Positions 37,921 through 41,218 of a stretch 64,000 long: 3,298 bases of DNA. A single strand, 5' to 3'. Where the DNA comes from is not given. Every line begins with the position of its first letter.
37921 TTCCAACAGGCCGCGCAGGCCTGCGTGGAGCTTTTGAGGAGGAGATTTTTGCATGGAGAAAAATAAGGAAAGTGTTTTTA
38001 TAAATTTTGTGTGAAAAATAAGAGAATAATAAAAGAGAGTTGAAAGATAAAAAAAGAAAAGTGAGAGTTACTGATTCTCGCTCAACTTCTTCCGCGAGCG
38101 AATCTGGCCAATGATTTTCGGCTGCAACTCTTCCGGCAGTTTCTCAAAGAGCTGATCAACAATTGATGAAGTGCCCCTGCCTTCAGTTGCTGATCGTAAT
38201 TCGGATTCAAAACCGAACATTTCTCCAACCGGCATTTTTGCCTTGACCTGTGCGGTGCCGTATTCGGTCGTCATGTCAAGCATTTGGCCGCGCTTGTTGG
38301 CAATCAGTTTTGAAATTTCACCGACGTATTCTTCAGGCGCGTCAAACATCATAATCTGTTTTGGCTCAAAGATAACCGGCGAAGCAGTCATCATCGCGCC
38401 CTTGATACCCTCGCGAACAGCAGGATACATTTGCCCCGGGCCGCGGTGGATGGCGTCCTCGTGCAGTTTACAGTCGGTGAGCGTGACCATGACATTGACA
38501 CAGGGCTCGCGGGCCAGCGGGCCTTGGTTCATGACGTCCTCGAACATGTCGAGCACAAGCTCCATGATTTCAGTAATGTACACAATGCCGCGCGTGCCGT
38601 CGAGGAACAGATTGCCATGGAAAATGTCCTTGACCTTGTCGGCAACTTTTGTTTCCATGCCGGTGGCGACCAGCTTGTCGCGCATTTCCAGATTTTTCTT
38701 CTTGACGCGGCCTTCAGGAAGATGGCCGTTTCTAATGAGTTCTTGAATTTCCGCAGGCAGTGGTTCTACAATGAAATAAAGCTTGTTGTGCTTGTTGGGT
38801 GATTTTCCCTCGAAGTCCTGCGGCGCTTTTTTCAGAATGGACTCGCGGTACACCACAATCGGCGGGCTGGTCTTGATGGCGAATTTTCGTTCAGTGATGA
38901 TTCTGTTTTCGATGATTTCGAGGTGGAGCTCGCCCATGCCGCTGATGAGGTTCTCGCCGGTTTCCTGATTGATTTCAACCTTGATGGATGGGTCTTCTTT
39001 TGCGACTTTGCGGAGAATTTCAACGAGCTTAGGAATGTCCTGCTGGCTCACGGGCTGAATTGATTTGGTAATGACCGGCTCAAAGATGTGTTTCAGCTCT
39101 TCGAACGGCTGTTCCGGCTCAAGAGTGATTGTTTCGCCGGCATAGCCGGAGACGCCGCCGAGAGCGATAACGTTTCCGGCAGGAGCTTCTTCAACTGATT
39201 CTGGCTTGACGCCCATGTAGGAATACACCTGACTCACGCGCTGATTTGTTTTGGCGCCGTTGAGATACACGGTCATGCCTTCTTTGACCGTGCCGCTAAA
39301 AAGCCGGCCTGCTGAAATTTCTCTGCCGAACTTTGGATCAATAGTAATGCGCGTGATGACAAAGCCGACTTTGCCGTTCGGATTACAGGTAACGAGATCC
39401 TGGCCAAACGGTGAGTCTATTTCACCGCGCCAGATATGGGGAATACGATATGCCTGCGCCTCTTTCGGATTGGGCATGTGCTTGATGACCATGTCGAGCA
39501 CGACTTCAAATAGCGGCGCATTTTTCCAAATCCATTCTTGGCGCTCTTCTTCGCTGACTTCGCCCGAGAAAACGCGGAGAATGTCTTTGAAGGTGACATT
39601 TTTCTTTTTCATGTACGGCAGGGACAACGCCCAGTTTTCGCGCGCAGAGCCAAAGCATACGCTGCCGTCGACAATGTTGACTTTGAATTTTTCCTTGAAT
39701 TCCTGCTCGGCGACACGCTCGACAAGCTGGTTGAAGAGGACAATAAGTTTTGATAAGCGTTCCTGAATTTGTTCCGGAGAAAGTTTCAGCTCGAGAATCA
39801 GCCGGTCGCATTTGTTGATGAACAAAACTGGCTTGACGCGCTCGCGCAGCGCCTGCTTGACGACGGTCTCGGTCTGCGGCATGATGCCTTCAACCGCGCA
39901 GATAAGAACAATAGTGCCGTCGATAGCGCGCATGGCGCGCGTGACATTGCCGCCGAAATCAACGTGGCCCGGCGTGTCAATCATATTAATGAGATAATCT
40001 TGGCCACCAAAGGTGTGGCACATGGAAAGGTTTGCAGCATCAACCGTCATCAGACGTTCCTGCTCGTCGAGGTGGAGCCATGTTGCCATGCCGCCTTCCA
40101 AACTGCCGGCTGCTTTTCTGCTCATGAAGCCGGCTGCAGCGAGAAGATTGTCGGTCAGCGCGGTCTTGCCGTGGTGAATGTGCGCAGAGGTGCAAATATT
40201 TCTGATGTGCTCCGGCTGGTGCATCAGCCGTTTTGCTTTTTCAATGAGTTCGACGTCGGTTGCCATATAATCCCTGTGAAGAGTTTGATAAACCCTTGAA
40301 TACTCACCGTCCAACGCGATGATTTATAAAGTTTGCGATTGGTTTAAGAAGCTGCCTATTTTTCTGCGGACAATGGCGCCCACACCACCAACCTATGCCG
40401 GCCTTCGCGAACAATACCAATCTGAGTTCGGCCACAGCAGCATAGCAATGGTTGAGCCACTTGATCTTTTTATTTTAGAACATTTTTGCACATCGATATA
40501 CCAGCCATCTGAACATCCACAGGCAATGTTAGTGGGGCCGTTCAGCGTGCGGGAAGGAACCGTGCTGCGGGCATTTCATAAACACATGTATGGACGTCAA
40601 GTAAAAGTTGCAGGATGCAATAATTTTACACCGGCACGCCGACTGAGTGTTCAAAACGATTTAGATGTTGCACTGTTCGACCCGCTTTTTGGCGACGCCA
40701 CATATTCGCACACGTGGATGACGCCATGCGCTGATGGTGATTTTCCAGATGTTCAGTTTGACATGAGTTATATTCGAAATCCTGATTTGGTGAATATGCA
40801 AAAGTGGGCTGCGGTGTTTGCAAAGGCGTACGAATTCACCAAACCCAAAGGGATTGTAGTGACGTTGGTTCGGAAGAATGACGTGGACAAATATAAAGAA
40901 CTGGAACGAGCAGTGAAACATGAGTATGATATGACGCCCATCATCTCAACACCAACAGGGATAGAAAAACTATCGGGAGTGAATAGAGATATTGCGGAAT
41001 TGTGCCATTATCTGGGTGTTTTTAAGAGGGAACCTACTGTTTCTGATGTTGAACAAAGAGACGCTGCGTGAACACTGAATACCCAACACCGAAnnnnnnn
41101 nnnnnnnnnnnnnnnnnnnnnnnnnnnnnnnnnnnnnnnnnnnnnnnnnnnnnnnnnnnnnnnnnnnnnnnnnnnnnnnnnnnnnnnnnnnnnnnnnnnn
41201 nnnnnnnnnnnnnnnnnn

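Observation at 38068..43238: Two divergent aEF-2 paralogs in tandem with complementary motif losses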

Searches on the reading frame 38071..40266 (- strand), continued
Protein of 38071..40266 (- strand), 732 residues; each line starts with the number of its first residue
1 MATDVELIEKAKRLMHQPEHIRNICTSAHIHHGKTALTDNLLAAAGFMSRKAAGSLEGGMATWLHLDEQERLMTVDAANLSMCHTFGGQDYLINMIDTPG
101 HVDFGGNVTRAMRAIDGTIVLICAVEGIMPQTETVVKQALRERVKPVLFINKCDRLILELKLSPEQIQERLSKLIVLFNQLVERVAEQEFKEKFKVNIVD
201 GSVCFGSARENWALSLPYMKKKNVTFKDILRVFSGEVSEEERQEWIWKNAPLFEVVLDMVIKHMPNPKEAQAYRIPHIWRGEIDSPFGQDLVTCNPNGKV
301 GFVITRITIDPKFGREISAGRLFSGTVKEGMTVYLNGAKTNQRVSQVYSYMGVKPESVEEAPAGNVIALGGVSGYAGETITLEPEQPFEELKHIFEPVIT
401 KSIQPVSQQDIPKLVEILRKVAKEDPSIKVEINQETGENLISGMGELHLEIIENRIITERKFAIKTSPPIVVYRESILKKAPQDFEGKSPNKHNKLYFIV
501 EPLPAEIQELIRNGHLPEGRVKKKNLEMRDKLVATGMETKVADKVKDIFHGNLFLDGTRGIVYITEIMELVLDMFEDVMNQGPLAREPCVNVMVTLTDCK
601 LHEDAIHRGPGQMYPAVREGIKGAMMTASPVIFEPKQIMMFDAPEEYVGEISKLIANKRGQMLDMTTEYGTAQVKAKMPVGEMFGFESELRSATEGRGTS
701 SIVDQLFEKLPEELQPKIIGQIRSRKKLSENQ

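Call 61: search_solved_structures(query=window:38071-40266:-, max_evalue=1e-50, show_alignments=1)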
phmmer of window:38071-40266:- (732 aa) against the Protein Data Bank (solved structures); distinct sequences matched with E-value up to 1e-50: 77 (the best 60 are shown).
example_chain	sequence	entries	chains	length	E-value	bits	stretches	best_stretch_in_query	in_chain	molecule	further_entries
5h7j_A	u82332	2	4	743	3.5e-237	792.1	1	5-731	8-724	Elongation factor 2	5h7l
6q2d_C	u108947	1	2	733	5.9e-226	755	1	6-729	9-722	Elongation factor 2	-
9ou7_DC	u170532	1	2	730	4.6e-212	709.1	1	6-729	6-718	Elongation factor 2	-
6u45_A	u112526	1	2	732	3.6e-207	693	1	6-728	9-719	Elongation factor 2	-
6u43_A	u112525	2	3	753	3.8e-206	689.6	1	6-728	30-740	Elongation factor 2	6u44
8hl1_AEFG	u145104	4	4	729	2.9e-183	613.9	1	9-726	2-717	Elongation factor 2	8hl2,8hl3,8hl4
5h7k_A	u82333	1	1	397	6.2e-130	437.7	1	5-396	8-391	Elongation factor 2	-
7old_C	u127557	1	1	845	4.1e-120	405.2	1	251-712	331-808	Elongation factor 2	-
1n0u_A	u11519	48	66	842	1.5e-113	383.5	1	248-704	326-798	Elongation factor 2 | yeast eEF2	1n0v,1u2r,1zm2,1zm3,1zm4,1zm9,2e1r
6gqv_AX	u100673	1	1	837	1.6e-113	383.4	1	248-704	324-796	Elongation factor 2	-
6gq1_AZ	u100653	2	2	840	1.6e-113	383.4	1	248-704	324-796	Elongation factor 2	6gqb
5it7_1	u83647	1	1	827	1.7e-113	383.3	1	248-703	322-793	Eft2p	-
8bsi_a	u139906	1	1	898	3.4e-113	382.3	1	248-711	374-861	Elongation factor 2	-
9rvu_HE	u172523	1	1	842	2.8e-112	379.3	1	248-731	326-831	Elongation factor 2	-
7oya_v2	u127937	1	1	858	6.6e-111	374.8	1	250-713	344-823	Eukaryotic translation elongation factor 2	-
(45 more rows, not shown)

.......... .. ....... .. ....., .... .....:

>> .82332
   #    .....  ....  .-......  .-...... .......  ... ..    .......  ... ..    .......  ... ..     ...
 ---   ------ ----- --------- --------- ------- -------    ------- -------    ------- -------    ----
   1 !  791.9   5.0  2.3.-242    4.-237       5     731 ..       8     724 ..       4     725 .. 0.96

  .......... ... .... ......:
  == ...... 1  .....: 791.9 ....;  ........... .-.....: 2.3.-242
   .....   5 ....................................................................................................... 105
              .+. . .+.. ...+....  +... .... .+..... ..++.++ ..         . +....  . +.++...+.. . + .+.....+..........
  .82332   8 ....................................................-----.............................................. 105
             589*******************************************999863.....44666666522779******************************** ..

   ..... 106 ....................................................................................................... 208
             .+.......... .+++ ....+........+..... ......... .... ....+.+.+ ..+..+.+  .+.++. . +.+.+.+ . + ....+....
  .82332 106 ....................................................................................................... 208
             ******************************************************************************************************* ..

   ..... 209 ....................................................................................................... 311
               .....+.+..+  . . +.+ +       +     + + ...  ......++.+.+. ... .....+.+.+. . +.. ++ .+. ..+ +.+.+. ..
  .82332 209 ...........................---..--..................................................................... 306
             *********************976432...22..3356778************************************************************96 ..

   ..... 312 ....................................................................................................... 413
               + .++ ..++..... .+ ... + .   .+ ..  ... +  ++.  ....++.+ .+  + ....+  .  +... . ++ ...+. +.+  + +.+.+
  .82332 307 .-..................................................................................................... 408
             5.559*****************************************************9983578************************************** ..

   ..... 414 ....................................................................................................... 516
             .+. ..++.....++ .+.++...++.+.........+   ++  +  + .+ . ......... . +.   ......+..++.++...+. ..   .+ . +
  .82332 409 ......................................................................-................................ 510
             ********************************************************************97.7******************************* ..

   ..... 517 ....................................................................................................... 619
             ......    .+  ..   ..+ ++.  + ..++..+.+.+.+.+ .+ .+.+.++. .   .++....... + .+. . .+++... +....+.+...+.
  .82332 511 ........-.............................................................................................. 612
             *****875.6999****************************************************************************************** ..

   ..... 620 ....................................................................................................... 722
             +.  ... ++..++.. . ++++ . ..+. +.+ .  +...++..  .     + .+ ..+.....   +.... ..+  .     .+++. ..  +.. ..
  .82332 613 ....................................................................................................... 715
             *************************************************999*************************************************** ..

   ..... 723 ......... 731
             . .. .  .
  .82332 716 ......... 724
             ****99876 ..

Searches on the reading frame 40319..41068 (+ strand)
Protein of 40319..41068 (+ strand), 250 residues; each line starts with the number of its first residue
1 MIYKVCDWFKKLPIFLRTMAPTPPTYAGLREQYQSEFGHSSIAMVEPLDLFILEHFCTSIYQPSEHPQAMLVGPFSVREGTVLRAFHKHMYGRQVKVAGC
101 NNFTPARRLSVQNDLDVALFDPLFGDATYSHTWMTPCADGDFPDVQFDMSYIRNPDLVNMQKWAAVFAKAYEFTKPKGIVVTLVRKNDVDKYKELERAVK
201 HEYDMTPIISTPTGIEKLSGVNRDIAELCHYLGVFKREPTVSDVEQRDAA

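Call 4: search_protein_families(library=pfam, proteins=[window:40319-41068:+])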
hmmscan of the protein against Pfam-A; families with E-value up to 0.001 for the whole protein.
window:40319-41068:+ (250 aa): 0 families

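Call 5: search_protein_families(library=ncbifam, proteins=[window:40319-41068:+])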
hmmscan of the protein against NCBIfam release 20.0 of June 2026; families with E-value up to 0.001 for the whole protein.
window:40319-41068:+ (250 aa): 0 families

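Call 73: search_protein_families(library=padloc, proteins=[window:40319-41068:+], max_evalue=0.001)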
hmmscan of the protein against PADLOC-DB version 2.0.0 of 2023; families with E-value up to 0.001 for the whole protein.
window:40319-41068:+ (250 aa): 0 families
